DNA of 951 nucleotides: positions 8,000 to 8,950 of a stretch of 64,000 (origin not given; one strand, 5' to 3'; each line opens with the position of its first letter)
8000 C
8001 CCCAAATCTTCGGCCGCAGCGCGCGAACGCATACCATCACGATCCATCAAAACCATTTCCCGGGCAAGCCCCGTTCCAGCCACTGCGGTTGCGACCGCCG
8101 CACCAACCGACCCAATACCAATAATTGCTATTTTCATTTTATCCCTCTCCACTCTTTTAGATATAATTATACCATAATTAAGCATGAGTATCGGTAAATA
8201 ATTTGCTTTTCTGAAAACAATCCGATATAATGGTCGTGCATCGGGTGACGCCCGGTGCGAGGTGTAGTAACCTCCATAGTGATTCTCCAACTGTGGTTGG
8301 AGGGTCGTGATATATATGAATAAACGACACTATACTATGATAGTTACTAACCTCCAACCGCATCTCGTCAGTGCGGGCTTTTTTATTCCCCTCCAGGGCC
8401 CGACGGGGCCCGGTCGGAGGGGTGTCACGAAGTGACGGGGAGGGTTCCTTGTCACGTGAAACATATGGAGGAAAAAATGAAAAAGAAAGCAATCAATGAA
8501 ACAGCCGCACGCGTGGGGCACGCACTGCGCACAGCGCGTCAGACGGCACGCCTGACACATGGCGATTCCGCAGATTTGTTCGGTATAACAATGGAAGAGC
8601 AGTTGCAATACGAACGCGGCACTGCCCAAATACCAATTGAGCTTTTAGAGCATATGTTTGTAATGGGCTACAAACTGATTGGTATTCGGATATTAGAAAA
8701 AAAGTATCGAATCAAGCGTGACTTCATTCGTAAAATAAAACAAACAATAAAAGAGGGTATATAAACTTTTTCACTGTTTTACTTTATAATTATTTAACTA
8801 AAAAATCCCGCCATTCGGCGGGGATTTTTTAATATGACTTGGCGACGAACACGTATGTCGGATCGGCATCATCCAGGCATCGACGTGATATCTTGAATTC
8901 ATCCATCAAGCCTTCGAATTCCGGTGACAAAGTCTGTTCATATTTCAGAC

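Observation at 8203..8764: Promoter-to-terminator structured leader RNA in front of a 95-aa XRE-type HTH gene: copy 1 of a three-copy module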

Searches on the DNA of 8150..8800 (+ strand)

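Call 9: search_rna_families(source=window, start=8150, end=8800, threshold=evalue, max_evalue=10)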
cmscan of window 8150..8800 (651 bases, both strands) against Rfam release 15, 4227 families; matches with E-value up to 10: 5.
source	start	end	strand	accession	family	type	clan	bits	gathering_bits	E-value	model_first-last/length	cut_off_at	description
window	8252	8361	-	RF00027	let-7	Gene; miRNA;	CL00148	19.1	53.5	0.46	1-84/84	no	let-7 microRNA precursor family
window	8386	8427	+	RF02795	Pab91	Gene; snRNA; snoRNA; HACA-box;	-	17.3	71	2.2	1-57/57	no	Pab91 RNA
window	8352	8419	-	RF00805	mir-351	Gene; miRNA;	-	13.9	70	9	1-75/75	no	mir-351 microRNA precursor family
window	8189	8215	+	RF02125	JPX_2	Gene; lncRNA;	-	12.6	48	8.5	1-69/69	no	JPX transcript, XIST activator conserved region 2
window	8360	8425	+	RF02649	Trans44_sRNA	Gene; sRNA;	-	9.3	108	6.4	92-158/267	no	Ruegeria trans44 sRNA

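Call 64: search_rna_families(sources=[L001, L017, L030, L036, L045, L074, L076], threshold=evalue, max_evalue=1)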
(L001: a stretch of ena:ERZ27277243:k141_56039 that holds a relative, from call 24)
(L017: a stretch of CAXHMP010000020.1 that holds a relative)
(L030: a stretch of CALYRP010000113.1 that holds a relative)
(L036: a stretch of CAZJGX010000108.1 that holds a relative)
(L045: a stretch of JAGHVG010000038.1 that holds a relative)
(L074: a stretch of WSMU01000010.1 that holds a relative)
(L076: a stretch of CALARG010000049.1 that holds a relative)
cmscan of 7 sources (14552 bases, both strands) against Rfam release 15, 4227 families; matches with E-value up to 1: 20.
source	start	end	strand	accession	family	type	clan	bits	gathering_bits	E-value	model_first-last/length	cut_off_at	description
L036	122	194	+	RF00005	tRNA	Gene; tRNA;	CL00001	36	29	0.00016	1-71/71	no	tRNA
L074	317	396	-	RF01859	Phe_leader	Cis-reg; leader;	-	35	55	0.01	1-125/125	no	Phenylalanine leader peptide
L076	1982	2116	-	RF00512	Leu_leader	Cis-reg; leader;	-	34.7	50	0.0005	1-148/148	no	Leucine operon leader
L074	283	352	+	RF01859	Phe_leader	Cis-reg; leader;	-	33.5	55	0.022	1-125/125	no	Phenylalanine leader peptide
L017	67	138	+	RF00116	C0465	Gene; sRNA;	-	33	40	0.01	1-78/78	no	C0465 RNA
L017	105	209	-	RF00506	Thr_leader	Cis-reg; leader;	-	30.9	55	0.019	1-118/118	no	Threonine operon leader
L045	257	340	-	RF00519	suhB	Gene; sRNA;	CL00108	30.4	41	0.0062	1-77/77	no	Makes More Granules Regulator RNA (mmgR)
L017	103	205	-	RF01772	rnk_pseudo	Cis-reg; leader;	-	30.1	55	0.098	1-108/108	no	Pseudomonas rnk leader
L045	1644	1721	-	RF02221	sRNA-Xcc1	Gene; sRNA;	-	30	53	0.085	1-87/87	no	sRNA-Xcc1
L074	608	681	-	RF02221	sRNA-Xcc1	Gene; sRNA;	-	29.4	53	0.11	1-87/87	no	sRNA-Xcc1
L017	72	139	+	RF00506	Thr_leader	Cis-reg; leader;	-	28.3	55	0.078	1-118/118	no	Threonine operon leader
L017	1005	1057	+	RF03523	mir-4703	Gene; miRNA;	-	27.1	88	0.058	1-61/61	no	mir-4703 microRNA precursor family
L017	93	138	+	RF00512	Leu_leader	Cis-reg; leader;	-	25.2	50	0.14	1-148/148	no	Leucine operon leader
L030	57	181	-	RF00512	Leu_leader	Cis-reg; leader;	-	24.5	50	0.22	1-148/148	no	Leucine operon leader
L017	1003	1055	-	RF03523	mir-4703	Gene; miRNA;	-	23.4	88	0.65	1-61/61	no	mir-4703 microRNA precursor family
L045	266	313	-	RF02278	Betaproteobacteria_toxic_sRNA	Gene; sRNA;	-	23.1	50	0.59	1-64/64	no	Betaproteobacteria toxic small RNA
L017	106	178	-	RF00512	Leu_leader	Cis-reg; leader;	-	22.6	50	0.66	1-148/148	no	Leucine operon leader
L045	264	325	-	RF02871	ncS54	Gene; sRNA;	-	22.2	43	0.29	1-79/79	no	Burkholderia sRNA 54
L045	232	320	-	RF02837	anti-hemB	Gene; sRNA;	-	21.2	49.5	0.36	1-81/81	no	Burkholderia RNA 7 (anti-hemB)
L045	262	412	-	RF00117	C0719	Gene; sRNA;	-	19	50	0.49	1-222/222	no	C0719 RNA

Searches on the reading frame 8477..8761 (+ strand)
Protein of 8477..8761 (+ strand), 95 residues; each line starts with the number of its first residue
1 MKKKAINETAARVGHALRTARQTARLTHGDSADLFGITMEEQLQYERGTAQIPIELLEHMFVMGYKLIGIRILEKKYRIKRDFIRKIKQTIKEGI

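Call 17: search_protein_families(library=pfam, proteins=[window:8477-8761:+], max_evalue=1)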
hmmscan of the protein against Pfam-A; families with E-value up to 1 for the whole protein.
window:8477-8761:+ (95 aa): 2 families
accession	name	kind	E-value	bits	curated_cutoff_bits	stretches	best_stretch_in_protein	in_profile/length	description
PF13560.12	HTH_31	-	0.0028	18.3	27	1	13-57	2-47/64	Helix-turn-helix domain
PF15731.11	MqsA_antitoxin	-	0.083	13.4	30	1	4-60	62-117/131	Antitoxin component of bacterial toxin-antitoxin system, MqsA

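Call 22: find_homologous_proteins(query=window:8477-8761:+, max_evalue=0.001)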
Query window:8477-8761:+ (95 aa): 4 proteins with E <= 0.001 among 4 candidates.
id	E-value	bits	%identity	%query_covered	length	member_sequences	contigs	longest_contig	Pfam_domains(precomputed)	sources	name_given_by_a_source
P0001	8.7e-54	197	100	100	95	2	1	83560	-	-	-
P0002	2.8e-43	163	83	99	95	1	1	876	-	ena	-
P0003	3.9e-32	128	65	99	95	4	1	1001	-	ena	-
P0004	1.8e-23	100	63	82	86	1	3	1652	-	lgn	-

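Call 24: find_encoding_contigs(protein=P0002, flank=5000)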
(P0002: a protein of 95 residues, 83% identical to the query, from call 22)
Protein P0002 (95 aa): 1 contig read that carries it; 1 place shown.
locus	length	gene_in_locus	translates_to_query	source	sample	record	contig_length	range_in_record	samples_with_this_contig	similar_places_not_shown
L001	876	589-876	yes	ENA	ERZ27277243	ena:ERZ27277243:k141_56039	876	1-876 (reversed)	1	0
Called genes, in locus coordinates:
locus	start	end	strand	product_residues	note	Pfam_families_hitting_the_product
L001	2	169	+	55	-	?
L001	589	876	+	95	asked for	?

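Call 25: find_encoding_contigs(protein=P0003, flank=5000)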
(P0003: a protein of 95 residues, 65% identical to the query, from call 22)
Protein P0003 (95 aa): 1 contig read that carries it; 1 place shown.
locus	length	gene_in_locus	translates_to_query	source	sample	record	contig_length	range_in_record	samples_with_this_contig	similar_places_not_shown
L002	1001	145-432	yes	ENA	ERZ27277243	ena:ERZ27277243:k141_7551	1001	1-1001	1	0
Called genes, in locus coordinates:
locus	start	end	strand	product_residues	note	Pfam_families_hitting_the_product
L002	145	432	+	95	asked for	-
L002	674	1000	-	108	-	?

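Call 26: find_encoding_contigs(protein=P0004, flank=5000)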
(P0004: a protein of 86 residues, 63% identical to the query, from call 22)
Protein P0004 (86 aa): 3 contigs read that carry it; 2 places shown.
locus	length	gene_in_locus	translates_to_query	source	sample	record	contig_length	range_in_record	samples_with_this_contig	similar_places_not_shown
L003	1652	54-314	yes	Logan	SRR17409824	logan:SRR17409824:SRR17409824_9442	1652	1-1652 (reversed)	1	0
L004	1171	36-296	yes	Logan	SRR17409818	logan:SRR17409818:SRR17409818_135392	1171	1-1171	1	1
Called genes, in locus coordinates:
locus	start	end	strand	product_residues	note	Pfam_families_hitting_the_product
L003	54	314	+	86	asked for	-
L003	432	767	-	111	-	-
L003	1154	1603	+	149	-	PF02381:MraZ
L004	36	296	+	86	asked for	-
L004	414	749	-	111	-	-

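Call 81: search_solved_structures(query=A7, max_evalue=1, show_alignments=1)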
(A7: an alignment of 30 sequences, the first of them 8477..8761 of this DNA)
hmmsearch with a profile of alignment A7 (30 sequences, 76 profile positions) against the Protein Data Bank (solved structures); distinct sequences matched with E-value up to 1: 77 (the best 60 are shown).
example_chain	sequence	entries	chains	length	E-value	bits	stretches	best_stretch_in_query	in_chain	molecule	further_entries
8tac_A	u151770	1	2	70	5.9e-09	38.6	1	5-58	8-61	DBP48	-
7t8i_A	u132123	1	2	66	1.1e-05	28.1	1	10-58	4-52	Phage element (ICEBs1)transcriptional regulator (Xre family)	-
2p5t_A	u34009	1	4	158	0.00017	24.3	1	11-55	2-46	Putative transcriptional regulator PezA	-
2wus_R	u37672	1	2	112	0.00023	23.9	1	7-48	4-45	PUTATIVE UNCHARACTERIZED PROTEIN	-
2mez_A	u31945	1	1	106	0.00027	23.7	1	13-50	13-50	Multiprotein Bridging Factor (MBP-like)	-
9sf2_A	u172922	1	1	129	0.00036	23.3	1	12-58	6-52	Transcriptional regulator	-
1x57_A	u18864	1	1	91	0.00038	23.2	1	11-58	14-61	Endothelial differentiation-related factor 1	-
4ghj_A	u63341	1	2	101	0.00039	23.2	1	8-51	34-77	Probable transcriptional regulator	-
9b0q_CH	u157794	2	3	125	0.00055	22.7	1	11-58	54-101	Endothelial differentiation-related factor 1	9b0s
6zvh_i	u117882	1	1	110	0.00056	22.7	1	11-58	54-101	Endothelial differentiation-related factor 1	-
2b5a_A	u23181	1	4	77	0.0006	22.6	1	8-58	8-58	C.BclI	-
3ivp_A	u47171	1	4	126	0.00068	22.4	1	7-55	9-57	Putative transposon-related DNA-binding protein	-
9p73_CH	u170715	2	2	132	0.00075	22.3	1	11-58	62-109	Endothelial differentiation-related factor 1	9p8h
2jvl_A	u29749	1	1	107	0.00094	21.9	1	10-58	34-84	TrMBF1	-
9rpv_E4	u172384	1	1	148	0.00096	21.9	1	11-58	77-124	Endothelial differentiation-related factor 1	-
1adr_A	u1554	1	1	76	0.0049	19.6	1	8-49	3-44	P22 C2 REPRESSOR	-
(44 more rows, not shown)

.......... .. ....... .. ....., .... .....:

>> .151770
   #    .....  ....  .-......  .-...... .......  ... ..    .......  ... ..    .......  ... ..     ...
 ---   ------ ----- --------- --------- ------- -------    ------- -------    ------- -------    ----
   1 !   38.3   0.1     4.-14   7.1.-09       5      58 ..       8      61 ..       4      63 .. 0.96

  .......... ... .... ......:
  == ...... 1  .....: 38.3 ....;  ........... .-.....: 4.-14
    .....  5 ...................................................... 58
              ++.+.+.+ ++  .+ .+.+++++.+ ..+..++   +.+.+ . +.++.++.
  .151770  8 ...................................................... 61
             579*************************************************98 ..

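Call 86: search_protein_families(library=padloc, proteins=[L102:3439-4302:-, L103:2326-3309:+, window:8477-8761:+, L089:5803-7005:+], max_evalue=0.01)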
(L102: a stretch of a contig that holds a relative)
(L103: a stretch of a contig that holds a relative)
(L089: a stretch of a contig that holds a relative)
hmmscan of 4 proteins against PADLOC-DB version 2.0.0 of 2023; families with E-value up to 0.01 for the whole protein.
L102:3439-4302:- (288 aa): 65 families (the best 25 are shown)
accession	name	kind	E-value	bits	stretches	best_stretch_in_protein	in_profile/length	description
PDLC03272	MTase_II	-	1.1e-104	348.9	2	1-202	72-268/407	Type II methyltransferase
PDLC02653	DrmMII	-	8.4e-77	256.3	2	3-206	4-205/333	DrmMII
PDLC03361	MTase_II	-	2.8e-73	245.3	2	3-206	86-322/455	Type II methyltransferase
PDLC03378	MTase_II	-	1e-69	233.5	2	3-189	2-184/344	Type II methyltransferase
PDLC03217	MTase_II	-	3.1e-66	222.2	2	1-176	382-547/703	Type II methyltransferase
PDLC03242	MTase_II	-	1.3e-62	210.1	2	3-184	100-273/409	Type II methyltransferase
PDLC03716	oMTase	-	3e-58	195.6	2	4-186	39-216/349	orphan methyltransferase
PDLC00026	DruM2|DruM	-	1e-57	194.3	2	3-189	4-184/336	DNA cytosine methylase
PDLC03234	MTase_II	-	8e-55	184.6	2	3-189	4-189/375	Type II methyltransferase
PDLC00034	DruM2|DruM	-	3.9e-50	168.6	2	4-172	8-185/457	DNA cytosine methylase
PDLC03326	MTase_II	-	1.3e-46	157.6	2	2-189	3-191/412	Type II methyltransferase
PDLC03269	MTase_II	-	3.1e-46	156.3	2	1-195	1-189/437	Type II methyltransferase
PDLC03307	MTase_II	-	4.4e-45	152.5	3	7-135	4-124/382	Type II methyltransferase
PDLC00027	DruM2|DruM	-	9.5e-45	151.5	2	3-193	11-192/361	DNA cytosine methylase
PDLC00033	DruM2|DruM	-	2.7e-44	150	2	3-177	21-194/368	DNA cytosine methylase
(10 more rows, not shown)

L103:2326-3309:+ (328 aa): 1 family
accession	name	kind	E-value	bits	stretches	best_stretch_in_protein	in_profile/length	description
PDLC03863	LmuB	-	0.00028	17.7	1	222-303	212-292/610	-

window:8477-8761:+ (95 aa): 2 families
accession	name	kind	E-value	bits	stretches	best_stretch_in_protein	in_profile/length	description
PDLC03947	RmrA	-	0.00092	16.1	1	4-61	3-60/383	-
PDLC02926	HTH_VI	-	0.0045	15.2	1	13-59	2-48/92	-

L089:5803-7005:+ (401 aa): 0 families

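Call 103: predict_structure(alignment_id=A2)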
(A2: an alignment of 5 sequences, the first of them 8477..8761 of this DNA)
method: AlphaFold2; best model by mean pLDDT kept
length: 95 residues; sequences in the alignment: 5
mean_pLDDT: 82.3   pTM: 0.58
mean pLDDT of the five models: 82.3, 79.6, 78.8, 77.7, 77.3
residues with pLDDT >= 90: 17; 70-90: 70; 50-70: 5; < 50: 3
segments of 3 or more residues with pLDDT < 50: 1-3
pLDDT, mean of each block of 10 residues (from residue 1): 61 87 88 91 90 83 75 82 86 78
secondary structure, 60 per line:
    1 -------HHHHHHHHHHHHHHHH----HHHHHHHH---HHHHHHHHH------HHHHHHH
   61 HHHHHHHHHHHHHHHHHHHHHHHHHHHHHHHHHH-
elements in order: H8-23 H28-35 H39-47 H54-94

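Call 105: fold_search(model_id=the predicted structure, library=pdb)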
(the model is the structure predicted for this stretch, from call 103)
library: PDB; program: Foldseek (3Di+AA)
matches with E <= 10: 526; with E <= 0.001: 0
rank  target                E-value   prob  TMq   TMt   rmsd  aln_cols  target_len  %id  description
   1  2b5a_B                6.6e-03  1.00  0.57  0.71   3.7        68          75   18  C.BclI, Control Element of the BclI Restriction-Modification System (released 2006-01-03)
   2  2b5a_A                8.8e-03  1.00  0.57  0.69   3.6        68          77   18  C.BclI, Control Element of the BclI Restriction-Modification System (released 2006-01-03)
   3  3f51_A                9.3e-03  1.00  0.49  0.50   9.2        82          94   18  Crystal Structure of the clp gene regulator ClgR from Corynebacterium glutamicum (released 2008-11-18)
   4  3f51_D                9.9e-03  1.00  0.51  0.52  10.8        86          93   20  Crystal Structure of the clp gene regulator ClgR from Corynebacterium glutamicum (released 2008-11-18)
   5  5woq_B                1.1e-02  1.00  0.53  0.59   8.9        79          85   18  Crystal structure of an XRE family protein transcriptional regulator from Mycobacterium smegmatis (released 2017-08-16)
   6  8tac_B                1.2e-02  1.00  0.54  0.76   3.2        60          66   27  Designed DNA binding protein (released 2024-08-28)
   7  8tac_A                1.2e-02  1.00  0.54  0.75   3.1        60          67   27  Designed DNA binding protein (released 2024-08-28)
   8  2b5a_C                1.2e-02  1.00  0.57  0.70   3.6        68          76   18  C.BclI, Control Element of the BclI Restriction-Modification System (released 2006-01-03)
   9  4ghj_A                1.2e-02  1.00  0.51  0.65   4.7        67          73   24  1.75 Angstrom Crystal Structure of Transcriptional Regulator ftom Vibrio vulnificus. (released 2012-08-15)
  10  5woq_C                1.2e-02  1.00  0.50  0.57   8.8        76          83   18  Crystal structure of an XRE family protein transcriptional regulator from Mycobacterium smegmatis (released 2017-08-16)
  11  5woq_A                1.4e-02  1.00  0.53  0.62   8.1        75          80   19  Crystal structure of an XRE family protein transcriptional regulator from Mycobacterium smegmatis (released 2017-08-16)
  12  3f51_C                1.4e-02  1.00  0.56  0.59   9.7        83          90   18  Crystal Structure of the clp gene regulator ClgR from Corynebacterium glutamicum (released 2008-11-18)
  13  3f51_B                1.7e-02  1.00  0.45  0.46  10.4        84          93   19  Crystal Structure of the clp gene regulator ClgR from Corynebacterium glutamicum (released 2008-11-18)
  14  4pu7_B                1.8e-02  1.00  0.50  0.71   2.0        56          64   23  Shewanella oneidensis Toxin Antitoxin System Antitoxin Protein HipB Resolution 1.85 (released 2014-08-06)
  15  3g5g_N                1.8e-02  1.00  0.51  0.64   5.9        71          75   18  Crystal Structure of the Wild-Type Restriction-Modification Controller Protein C.Esp1396I (released 2009-08-25)
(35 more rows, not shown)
